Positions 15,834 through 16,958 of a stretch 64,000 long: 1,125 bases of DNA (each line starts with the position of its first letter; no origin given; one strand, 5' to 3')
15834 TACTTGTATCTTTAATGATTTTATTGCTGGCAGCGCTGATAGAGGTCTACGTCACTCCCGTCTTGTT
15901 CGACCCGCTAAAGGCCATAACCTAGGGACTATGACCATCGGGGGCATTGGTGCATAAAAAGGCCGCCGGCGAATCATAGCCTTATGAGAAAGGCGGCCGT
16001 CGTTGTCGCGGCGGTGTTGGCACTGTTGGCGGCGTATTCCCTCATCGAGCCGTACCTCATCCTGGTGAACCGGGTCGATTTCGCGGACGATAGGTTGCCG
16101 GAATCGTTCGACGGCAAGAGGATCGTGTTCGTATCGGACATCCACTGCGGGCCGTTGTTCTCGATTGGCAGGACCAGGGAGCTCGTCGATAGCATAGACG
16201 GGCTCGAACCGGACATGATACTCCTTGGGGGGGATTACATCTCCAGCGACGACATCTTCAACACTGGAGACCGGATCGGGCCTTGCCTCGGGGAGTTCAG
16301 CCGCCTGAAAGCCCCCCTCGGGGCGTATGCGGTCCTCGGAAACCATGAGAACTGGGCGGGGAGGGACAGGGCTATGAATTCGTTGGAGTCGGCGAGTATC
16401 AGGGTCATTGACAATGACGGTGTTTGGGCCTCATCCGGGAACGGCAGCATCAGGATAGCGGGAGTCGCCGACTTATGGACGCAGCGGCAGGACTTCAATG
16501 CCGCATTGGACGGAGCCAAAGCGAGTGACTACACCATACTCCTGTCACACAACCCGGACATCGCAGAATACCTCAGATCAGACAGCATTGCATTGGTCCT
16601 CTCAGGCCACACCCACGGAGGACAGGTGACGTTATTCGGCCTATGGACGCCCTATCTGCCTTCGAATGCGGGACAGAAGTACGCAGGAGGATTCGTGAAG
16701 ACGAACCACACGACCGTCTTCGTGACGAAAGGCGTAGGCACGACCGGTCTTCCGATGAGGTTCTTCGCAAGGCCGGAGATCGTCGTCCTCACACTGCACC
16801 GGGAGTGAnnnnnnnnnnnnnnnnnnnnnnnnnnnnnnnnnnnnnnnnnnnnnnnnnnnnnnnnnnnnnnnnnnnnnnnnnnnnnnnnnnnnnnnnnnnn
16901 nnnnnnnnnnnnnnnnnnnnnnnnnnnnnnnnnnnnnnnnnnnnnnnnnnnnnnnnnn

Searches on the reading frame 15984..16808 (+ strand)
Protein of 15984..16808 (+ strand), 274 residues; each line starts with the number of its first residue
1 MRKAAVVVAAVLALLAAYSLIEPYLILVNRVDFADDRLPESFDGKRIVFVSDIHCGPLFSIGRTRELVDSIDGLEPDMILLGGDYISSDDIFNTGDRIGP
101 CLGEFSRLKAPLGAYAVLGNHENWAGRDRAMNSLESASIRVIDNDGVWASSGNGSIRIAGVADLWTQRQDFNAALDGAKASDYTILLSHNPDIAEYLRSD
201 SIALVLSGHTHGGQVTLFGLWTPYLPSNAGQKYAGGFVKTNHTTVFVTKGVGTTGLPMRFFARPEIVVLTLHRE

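Call 35: search_protein_families(library=pfam, proteins=[window:15984-16808:+], max_evalue=0.01)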
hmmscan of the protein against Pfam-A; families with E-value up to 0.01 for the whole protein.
window:15984-16808:+ (274 aa): 2 families
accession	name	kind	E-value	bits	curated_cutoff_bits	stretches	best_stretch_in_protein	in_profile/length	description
PF00149.33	Metallophos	-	6.6e-15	56.5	21.5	1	46-212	2-190/191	Calcineurin-like phosphoesterase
PF12850.12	Metallophos_2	-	9.8e-06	26.1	27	1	46-212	2-118/154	Calcineurin-like phosphoesterase superfamily domain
